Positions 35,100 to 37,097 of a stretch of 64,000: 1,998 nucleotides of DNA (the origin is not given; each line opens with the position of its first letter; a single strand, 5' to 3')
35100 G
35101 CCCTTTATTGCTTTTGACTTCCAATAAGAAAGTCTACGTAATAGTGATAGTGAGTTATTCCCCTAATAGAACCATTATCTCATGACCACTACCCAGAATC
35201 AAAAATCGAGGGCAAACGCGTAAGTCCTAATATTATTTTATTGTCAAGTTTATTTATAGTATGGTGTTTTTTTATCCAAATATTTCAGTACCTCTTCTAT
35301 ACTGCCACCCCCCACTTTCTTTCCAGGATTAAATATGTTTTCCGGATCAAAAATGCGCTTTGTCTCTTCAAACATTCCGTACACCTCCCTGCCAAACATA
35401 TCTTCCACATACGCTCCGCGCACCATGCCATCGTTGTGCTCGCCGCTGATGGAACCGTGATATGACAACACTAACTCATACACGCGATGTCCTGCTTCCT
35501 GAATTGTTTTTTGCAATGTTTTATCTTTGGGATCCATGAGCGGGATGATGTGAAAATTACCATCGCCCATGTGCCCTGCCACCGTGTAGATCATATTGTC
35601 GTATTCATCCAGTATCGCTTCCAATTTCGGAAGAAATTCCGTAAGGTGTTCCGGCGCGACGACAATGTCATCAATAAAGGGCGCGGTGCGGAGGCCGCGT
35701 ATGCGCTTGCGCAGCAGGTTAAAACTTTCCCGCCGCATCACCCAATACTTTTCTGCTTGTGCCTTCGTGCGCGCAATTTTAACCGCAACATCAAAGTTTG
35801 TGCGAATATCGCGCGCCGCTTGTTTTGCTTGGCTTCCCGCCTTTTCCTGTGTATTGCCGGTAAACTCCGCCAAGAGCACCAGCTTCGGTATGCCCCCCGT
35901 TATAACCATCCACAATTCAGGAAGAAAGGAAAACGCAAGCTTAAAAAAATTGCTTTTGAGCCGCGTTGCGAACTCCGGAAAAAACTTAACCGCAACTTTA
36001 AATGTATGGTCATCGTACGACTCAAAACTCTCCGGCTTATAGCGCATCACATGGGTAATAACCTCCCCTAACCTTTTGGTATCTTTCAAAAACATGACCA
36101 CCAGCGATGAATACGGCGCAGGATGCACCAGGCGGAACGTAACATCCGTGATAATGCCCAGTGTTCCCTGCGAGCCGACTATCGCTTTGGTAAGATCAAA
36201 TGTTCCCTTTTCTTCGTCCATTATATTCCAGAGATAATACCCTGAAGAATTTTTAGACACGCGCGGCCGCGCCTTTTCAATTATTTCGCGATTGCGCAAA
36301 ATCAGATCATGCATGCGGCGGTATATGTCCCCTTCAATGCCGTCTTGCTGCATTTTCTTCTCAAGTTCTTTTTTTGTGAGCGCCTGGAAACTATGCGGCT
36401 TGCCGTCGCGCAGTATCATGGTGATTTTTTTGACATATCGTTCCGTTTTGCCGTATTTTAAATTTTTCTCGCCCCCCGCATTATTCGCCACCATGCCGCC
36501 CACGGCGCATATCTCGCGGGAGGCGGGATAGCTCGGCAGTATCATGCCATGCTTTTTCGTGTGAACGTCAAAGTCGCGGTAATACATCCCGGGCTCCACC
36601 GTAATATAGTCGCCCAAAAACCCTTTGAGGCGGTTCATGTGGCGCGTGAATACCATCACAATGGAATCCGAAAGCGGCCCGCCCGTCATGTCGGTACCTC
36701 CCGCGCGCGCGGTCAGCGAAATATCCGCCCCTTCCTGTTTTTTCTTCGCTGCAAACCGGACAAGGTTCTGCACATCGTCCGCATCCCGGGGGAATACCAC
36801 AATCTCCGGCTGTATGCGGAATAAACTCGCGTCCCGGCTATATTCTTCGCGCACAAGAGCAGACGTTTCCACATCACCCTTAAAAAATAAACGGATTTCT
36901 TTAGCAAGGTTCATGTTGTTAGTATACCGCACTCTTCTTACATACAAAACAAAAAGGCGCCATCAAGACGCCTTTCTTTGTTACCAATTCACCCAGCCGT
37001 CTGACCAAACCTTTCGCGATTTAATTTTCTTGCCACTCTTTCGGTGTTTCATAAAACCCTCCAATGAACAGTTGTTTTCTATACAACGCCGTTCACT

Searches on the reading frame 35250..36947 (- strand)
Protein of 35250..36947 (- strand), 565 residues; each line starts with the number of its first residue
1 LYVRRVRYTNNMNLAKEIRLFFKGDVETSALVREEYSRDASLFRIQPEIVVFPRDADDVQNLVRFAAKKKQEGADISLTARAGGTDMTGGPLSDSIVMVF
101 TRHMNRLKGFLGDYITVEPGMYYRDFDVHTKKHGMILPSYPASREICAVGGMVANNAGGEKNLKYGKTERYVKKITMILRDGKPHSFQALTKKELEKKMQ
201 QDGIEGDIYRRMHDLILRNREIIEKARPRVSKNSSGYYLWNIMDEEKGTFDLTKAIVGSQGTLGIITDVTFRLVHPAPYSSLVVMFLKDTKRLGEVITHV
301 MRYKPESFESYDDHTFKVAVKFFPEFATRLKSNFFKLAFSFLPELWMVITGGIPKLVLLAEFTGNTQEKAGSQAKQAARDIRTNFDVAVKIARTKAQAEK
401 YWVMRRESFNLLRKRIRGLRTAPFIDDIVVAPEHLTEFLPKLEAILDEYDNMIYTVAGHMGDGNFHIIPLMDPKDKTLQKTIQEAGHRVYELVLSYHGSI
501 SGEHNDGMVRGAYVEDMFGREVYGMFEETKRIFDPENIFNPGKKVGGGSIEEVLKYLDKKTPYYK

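Call 18: search_protein_families(library=pfam, proteins=[window:35250-36947:-], max_evalue=0.00001)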
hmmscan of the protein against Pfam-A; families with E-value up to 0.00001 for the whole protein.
window:35250-36947:- (565 aa): 2 families
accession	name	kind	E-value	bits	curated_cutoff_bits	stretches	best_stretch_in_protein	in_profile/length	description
PF02913.24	FAD-oxidase_C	-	1.4e-43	149.9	21.2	1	283-543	8-247/248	FAD linked oxidases, C-terminal domain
PF01565.28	FAD_binding_4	-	1.1e-27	96.9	26.4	1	47-185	1-136/139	FAD binding domain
